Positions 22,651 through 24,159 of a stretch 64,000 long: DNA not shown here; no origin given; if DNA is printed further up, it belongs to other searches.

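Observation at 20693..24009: Cytoplasmic-type RdhA homologue with an extra Cys motif, next to an orphan corrinoid protein and a C_GCAxxG_C_C protein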

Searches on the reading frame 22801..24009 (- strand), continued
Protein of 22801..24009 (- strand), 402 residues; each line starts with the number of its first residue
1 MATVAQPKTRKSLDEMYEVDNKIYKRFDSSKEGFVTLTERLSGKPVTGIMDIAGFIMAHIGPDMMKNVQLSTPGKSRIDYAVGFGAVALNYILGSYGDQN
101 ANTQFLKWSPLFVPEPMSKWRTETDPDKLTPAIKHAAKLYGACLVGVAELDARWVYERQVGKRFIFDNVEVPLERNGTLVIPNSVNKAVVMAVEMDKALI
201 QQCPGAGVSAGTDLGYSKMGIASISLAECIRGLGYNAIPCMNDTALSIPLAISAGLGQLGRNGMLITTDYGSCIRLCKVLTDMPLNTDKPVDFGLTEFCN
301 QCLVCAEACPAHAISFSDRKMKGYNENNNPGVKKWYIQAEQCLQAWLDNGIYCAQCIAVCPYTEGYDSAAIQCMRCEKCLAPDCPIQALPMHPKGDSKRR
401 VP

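Call 44: predict_structure(alignment_id=A1)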
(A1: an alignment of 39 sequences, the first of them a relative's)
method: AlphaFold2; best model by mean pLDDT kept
length: 402 residues; sequences in the alignment: 39
mean_pLDDT: 85.8   pTM: 0.88
mean pLDDT of the five models: 85.8, 85.2, 84.5, 81.3, 70.8
residues with pLDDT >= 90: 231; 70-90: 126; 50-70: 21; < 50: 24
segments of 3 or more residues with pLDDT < 50: 1-4, 97-105, 392-402
pLDDT, mean of each block of 10 residues (from residue 1): 63 90 87 90 87 89 94 93 89 58 57 88 97 98 97 84 90 87 97 95 90 91 94 94 79 95 91 93 98 90 93 93 79 91 91 92 78 76 71 37 33
secondary structure, 60 per line:
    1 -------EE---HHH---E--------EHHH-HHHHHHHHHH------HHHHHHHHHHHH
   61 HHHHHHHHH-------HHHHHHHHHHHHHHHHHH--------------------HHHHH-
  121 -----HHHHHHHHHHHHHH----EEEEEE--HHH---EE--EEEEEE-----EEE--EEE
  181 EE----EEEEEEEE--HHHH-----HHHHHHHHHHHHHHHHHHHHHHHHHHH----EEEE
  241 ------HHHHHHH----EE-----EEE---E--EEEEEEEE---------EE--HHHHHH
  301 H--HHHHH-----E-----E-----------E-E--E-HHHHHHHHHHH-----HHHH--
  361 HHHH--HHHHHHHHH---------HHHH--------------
elements in order: H33-42 H49-69 H77-94 H115-119 H126-139 E144-149 E162-167 E173-175 E178-182 E187-194 H197-200 H206-232 E237-240 H247-253 E265-267 E274-281 H295-301 H304-308 H339-349 H355-358 H361-364 H367-375 H385-388

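Call 46: search_protein_families(library=pfam, proteins=[L006:876-1649:+, L006:1859-3757:+, L006:5251-6570:+, L006:6572-7567:+, L006:7564-8334:+, L006:8376-9515:+, L006:9566-10735:+, L006:11730-15112:+, L005:11673-12560:+, L005:12597-13238:+], max_evalue=0.00001)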
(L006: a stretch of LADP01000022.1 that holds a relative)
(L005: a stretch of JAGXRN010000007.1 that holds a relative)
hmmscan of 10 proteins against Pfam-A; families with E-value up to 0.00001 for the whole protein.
L006:876-1649:+ (257 aa): 2 families
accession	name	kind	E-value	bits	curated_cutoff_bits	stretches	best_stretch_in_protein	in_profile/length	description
PF01614.24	IclR_C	-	2.3e-45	154.7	24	1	76-246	3-173/174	Bacterial transcriptional regulator IclR C-terminal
PF09339.16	HTH_IclR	-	5.3e-13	49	22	1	7-57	1-51/52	IclR helix-turn-helix domain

L006:1859-3757:+ (632 aa): 2 families
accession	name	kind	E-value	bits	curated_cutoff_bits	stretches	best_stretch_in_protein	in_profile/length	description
PF01314.23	AFOR_C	-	9.5e-71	239.4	27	1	283-622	57-385/385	Aldehyde ferredoxin oxidoreductase, domains 2 & 3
PF02730.20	AFOR_N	-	6.2e-60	202.8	29.8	1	8-217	1-199/199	Aldehyde ferredoxin oxidoreductase, N-terminal domain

L006:5251-6570:+ (439 aa): 1 family
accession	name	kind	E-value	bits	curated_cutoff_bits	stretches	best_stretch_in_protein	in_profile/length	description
PF02624.21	YcaO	-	5.7e-60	203.8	25.7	1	102-414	2-324/325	YcaO cyclodehydratase, ATP-ad Mg2+-binding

L006:6572-7567:+ (331 aa): 1 family
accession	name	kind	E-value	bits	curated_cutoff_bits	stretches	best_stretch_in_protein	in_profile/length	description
PF01144.29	CoA_trans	-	7e-27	94.7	23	1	13-250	2-216/217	Coenzyme A transferase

L006:7564-8334:+ (256 aa): 1 family
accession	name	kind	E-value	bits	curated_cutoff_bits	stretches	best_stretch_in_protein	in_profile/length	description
PF01144.29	CoA_trans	-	5.6e-35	121.1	23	1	10-220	1-216/217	Coenzyme A transferase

L006:8376-9515:+ (379 aa): 4 families
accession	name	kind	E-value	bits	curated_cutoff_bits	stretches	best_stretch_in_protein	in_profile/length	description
PF00441.29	Acyl-CoA_dh_1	-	1.5e-49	168.4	22.4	1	227-376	1-150/150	Acyl-CoA dehydrogenase, C-terminal domain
PF02771.21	Acyl-CoA_dh_N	-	1e-35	123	22.9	1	5-115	1-113/113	Acyl-CoA dehydrogenase, N-terminal domain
PF02770.24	Acyl-CoA_dh_M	-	1.1e-26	93.2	33.3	1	119-214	1-97/97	Acyl-CoA dehydrogenase, middle domain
PF08028.16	Acyl-CoA_dh_2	-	2.1e-20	73.8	22.7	1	244-362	3-131/134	Acyl-CoA dehydrogenase, C-terminal domain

L006:9566-10735:+ (389 aa): 1 family
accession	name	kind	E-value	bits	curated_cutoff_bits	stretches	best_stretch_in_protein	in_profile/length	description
PF02515.22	CoA_transf_3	-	9e-109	364.4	23.3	1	4-364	1-366/366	CoA-transferase family III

L006:11730-15112:+ (1127 aa): 3 families
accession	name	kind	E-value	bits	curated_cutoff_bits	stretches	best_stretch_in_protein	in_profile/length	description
PF20009.4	GEVED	-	1.2e-16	61.7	24.4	1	382-460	1-77/78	GEVED domain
PF17803.7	Cadherin_4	-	1.1e-11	45.6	25.1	1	878-941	2-65/71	Bacterial cadherin-like domain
PF16184.11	Cadherin_3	-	4e-09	36.8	25.5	1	890-994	1-104/106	Cadherin-like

L005:11673-12560:+ (295 aa): 1 family
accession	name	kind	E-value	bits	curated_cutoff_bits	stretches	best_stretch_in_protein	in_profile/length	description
PF10670.15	DUF4198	-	1.4e-22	81.3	34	1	22-224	2-207/209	Domain of unknown function (DUF4198)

L005:12597-13238:+ (213 aa): 1 family
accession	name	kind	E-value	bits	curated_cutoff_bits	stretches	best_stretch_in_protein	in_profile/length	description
PF01891.21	CbiM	-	1.8e-50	172.1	23.1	1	5-199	1-205/205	Cobalt uptake substrate-specific transmembrane region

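Call 47: fold_search(model_id=the predicted structure, library=pdb)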
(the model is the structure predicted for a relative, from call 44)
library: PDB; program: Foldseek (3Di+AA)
matches with E <= 10: 70; with E <= 0.001: 46
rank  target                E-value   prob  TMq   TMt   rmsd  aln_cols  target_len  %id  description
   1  4ur3_C                6.9e-28  1.00  0.75  0.69   4.4       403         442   30  Crystal structure of the PCE reductive dehalogenase from S. multivorans P2(1) crystal form (released 2014-10-15)
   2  4ur3_A                2.7e-27  1.00  0.75  0.67   4.1       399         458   30  Crystal structure of the PCE reductive dehalogenase from S. multivorans P2(1) crystal form (released 2014-10-15)
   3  5maa_A                3.8e-27  1.00  0.76  0.69   5.0       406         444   30  PCE reductive dehalogenase from S. multivorans in complex with 3-bromophenol (released 2017-07-12)
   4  5m90_B                4.0e-27  1.00  0.75  0.72   6.9       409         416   30  PCE reductive dehalogenase from S. multivorans in complex with 3,4,5-trifluorophenol (released 2017-07-12)
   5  4ur3_D                6.2e-27  1.00  0.78  0.72   3.7       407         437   30  Crystal structure of the PCE reductive dehalogenase from S. multivorans P2(1) crystal form (released 2014-10-15)
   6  5m8w_A                6.6e-27  1.00  0.75  0.69   4.8       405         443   30  PCE reductive dehalogenase from S. multivorans in complex with 4-chlorophenol (released 2017-07-12)
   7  4uqu_A                7.3e-27  1.00  0.75  0.69   5.0       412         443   30  Crystal structure of the tetrachloroethene reductive dehalogenase from Sulfurospirillum multivorans (released 2014-10-15)
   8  4ur2_B                9.1e-27  1.00  0.77  0.74   7.0       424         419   29  Crystal structure of the PCE reductive dehalogenase from S. multivorans in complex with iodide (released 2014-10-15)
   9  5m90_A                1.1e-26  1.00  0.75  0.69   3.5       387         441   31  PCE reductive dehalogenase from S. multivorans in complex with 3,4,5-trifluorophenol (released 2017-07-12)
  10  5m8u_A                1.1e-26  1.00  0.75  0.69   4.8       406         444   30  PCE reductive dehalogenase from S. multivorans in complex with 4-bromophenol (released 2017-07-12)
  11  5m8u_B                1.3e-26  1.00  0.76  0.73   6.9       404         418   30  PCE reductive dehalogenase from S. multivorans in complex with 4-bromophenol (released 2017-07-12)
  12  4ur3_F                1.4e-26  1.00  0.77  0.73   3.4       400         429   31  Crystal structure of the PCE reductive dehalogenase from S. multivorans P2(1) crystal form (released 2014-10-15)
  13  4ur0_B                1.5e-26  1.00  0.74  0.68   4.5       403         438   29  Crystal structure of the PCE reductive dehalogenase from S. multivorans in complex with trichloroethene (released 2014-10-15)
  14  5ma2_B                1.5e-26  1.00  0.75  0.72   6.9       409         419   30  PCE reductive dehalogenase from S. multivorans in complex with 4-iodophenol (released 2017-07-12)
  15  4ur2_A                1.7e-26  1.00  0.76  0.69   5.2       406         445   30  Crystal structure of the PCE reductive dehalogenase from S. multivorans in complex with iodide (released 2014-10-15)
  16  4uqu_B                2.2e-26  1.00  0.76  0.70   4.3       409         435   30  Crystal structure of the tetrachloroethene reductive dehalogenase from Sulfurospirillum multivorans (released 2014-10-15)
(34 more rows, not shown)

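Call 54: search_protein_families(library=pfam, proteins=[L019:11209-11994:+, L019:12019-12465:+, L019:12475-12894:+, L019:8565-9569:+, L012:11227-12564:+, L012:9514-9897:+, L013:8581-9780:+, L016:11266-12006:+, L016:9087-9770:-, L010:11298-11999:+], max_evalue=0.0001)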
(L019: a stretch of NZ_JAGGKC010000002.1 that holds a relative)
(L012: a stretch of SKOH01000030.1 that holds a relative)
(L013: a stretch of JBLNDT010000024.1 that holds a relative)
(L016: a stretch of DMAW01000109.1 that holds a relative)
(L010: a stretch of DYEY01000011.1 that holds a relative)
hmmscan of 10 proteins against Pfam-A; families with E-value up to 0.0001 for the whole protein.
L019:11209-11994:+ (261 aa): 0 families

L019:12019-12465:+ (148 aa): 1 family
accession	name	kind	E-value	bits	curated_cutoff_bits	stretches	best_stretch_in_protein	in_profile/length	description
PF01597.25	GCV_H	-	2.2e-27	95.8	22.2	1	25-133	3-111/122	Glycine cleavage H-protein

L019:12475-12894:+ (139 aa): 1 family
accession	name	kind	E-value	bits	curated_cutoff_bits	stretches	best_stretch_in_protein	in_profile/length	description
PF02566.24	OsmC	-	7.3e-14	52.4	27.5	1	37-131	3-98/100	OsmC-like protein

L019:8565-9569:+ (334 aa): 1 family
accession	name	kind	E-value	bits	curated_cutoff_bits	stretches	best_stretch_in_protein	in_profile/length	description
PF03773.19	ArsP_1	-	1.2e-72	245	32.3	1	39-327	4-293/294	Predicted permease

L012:11227-12564:+ (445 aa): 1 family
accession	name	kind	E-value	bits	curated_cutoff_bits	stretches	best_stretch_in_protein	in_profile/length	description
PF10011.15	DUF2254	-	4.5e-88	296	28.8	1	15-393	2-367/368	Predicted membrane protein (DUF2254)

L012:9514-9897:+ (127 aa): 4 families
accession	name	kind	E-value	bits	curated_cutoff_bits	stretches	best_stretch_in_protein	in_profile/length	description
PF00903.31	Glyoxalase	-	3.8e-23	82.6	20.6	1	5-123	2-121/121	Glyoxalase/Bleomycin resistance protein/Dioxygenase superfamily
PF13669.12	Glyoxalase_4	-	2.1e-15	57.4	27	1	7-99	2-95/109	Glyoxalase/Bleomycin resistance protein/Dioxygenase superfamily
PF22677.2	Ble-like_N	-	1.8e-09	37.7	24.5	1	5-29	2-26/41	Bleomycin resistance protein-like N-terminal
PF18029.7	Glyoxalase_6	-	1.5e-06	29.2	23.6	1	8-123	2-105/106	Glyoxalase-like domain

L013:8581-9780:+ (399 aa): 1 family
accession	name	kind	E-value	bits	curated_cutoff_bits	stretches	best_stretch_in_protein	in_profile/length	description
PF00202.27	Aminotran_3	-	5.8e-111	371.5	30.5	1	28-396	11-403/403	Aminotransferase class-III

L016:11266-12006:+ (246 aa): 1 family
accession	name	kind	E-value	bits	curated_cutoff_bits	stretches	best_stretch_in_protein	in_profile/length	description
PF00248.27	Aldo_ket_red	-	3.2e-41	141.8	24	1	11-229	1-213/291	Aldo/keto reductase family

L016:9087-9770:- (227 aa): 1 family
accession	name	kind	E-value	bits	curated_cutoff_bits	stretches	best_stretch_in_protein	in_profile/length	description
PF00440.29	TetR_N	-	5.6e-08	32.9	24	1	10-50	1-41/47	Bacterial regulatory proteins, tetR family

L010:11298-11999:+ (233 aa): 2 families
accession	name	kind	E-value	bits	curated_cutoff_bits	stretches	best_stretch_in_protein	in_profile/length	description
PF00005.33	ABC_tran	-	8.4e-29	101.3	25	1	14-156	2-136/137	ABC transporter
PF13304.12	AAA_21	-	8.1e-12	46.2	27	1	125-189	234-301/304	AAA domain, putative AbiEii toxin, Type IV TA system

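Call 55: list_cluster_members(proteins=[P0001, P0121, P0241])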
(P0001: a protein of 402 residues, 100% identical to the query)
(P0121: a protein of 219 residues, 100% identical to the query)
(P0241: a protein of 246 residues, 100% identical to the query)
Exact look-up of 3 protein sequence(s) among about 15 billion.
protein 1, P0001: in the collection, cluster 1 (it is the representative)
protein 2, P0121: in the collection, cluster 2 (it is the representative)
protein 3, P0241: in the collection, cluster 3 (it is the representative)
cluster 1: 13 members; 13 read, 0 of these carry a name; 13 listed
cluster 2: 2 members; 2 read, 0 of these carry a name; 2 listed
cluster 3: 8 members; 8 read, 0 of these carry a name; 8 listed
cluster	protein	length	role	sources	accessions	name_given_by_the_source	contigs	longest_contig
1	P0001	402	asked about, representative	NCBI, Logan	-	-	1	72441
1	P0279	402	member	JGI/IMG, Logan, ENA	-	-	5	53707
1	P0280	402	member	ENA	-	-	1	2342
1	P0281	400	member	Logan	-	-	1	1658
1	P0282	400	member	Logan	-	-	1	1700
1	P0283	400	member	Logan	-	-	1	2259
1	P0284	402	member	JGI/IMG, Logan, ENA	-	-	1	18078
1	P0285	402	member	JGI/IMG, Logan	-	-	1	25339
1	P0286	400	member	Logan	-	-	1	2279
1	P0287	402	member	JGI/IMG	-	-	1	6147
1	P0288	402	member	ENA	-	-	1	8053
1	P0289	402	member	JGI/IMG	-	-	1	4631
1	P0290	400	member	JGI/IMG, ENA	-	-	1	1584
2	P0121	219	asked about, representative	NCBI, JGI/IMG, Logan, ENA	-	-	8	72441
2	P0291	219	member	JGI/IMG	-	-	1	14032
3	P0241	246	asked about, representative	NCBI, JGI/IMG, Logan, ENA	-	-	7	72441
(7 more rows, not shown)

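Call 56: find_encoding_contigs(protein=P0279, flank=8000, max_places=5)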
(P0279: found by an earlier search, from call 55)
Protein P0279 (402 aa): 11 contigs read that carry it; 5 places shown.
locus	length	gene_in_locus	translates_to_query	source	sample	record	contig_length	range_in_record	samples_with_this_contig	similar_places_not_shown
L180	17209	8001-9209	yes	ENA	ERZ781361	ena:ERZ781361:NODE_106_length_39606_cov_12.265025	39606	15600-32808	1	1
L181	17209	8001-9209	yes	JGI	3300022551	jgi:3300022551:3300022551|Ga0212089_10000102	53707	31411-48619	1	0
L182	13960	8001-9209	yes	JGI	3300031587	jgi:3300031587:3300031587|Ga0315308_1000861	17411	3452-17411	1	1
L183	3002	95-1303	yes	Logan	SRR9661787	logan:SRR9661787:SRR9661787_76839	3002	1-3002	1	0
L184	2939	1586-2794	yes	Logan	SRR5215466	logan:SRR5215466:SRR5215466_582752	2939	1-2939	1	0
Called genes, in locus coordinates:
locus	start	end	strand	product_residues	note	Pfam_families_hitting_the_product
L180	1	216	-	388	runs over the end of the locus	PF00155:Aminotran_1_2 (faint), PF00266:Aminotran_5, PF01041:DegT_DnrJ_EryC1 (weak), PF01212:Beta_elim_lyase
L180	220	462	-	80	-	PF09383:NIL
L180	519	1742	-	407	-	PF00291:PALP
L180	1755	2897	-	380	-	PF01053:Cys_Met_Meta_PP, PF00266:Aminotran_5 (weak)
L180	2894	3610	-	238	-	PF25087:GMPPB_C (faint), PF00132:Hexapep (weak)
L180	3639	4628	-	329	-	PF00291:PALP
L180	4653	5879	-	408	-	PF00266:Aminotran_5, PF00155:Aminotran_1_2, PF01212:Beta_elim_lyase (weak), PF01041:DegT_DnrJ_EryC1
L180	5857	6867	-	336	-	PF00899:ThiF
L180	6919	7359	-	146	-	PF02082:Rrf2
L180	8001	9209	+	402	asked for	PF12838:Fer4_7, PF13484:Fer4_16 (weak)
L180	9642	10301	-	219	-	PF02607:B12-binding_2, PF02310:B12-binding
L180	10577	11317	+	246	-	PF09719:C_GCAxxG_C_C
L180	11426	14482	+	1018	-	PF12831:FAD_oxidored, PF07992:Pyr_redox_2, PF00890:FAD_binding_2, PF07992:Pyr_redox_2, PF13450:NAD_binding_8, PF12838:Fer4_7, PF13187:Fer4_9, PF14697:Fer4_21, +17 more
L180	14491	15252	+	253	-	PF02662:FlpD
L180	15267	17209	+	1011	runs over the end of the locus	PF12831:FAD_oxidored (weak), PF00037:Fer4 (weak), PF12838:Fer4_7 (weak), PF13237:Fer4_10 (weak), PF07992:Pyr_redox_2, PF00890:FAD_binding_2 (weak), PF07992:Pyr_redox_2, PF13450:NAD_binding_8, +15 more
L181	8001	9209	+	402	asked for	PF12838:Fer4_7, PF13484:Fer4_16 (weak)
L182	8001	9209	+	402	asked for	PF12838:Fer4_7, PF13484:Fer4_16 (weak)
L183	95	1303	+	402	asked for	PF12838:Fer4_7, PF13484:Fer4_16 (weak)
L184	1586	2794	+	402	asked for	PF12838:Fer4_7, PF13484:Fer4_16 (weak)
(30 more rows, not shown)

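Call 57: find_encoding_contigs(protein=P0002, flank=3000, max_places=3)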
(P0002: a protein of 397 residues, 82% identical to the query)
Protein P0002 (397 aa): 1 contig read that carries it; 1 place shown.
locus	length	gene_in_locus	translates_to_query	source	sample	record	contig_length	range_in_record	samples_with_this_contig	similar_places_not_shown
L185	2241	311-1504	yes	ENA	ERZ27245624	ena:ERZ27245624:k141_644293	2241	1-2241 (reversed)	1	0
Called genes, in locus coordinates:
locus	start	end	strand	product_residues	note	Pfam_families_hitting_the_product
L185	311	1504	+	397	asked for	PF13486:Dehalogenase (faint), PF12838:Fer4_7, PF13484:Fer4_16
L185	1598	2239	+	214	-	?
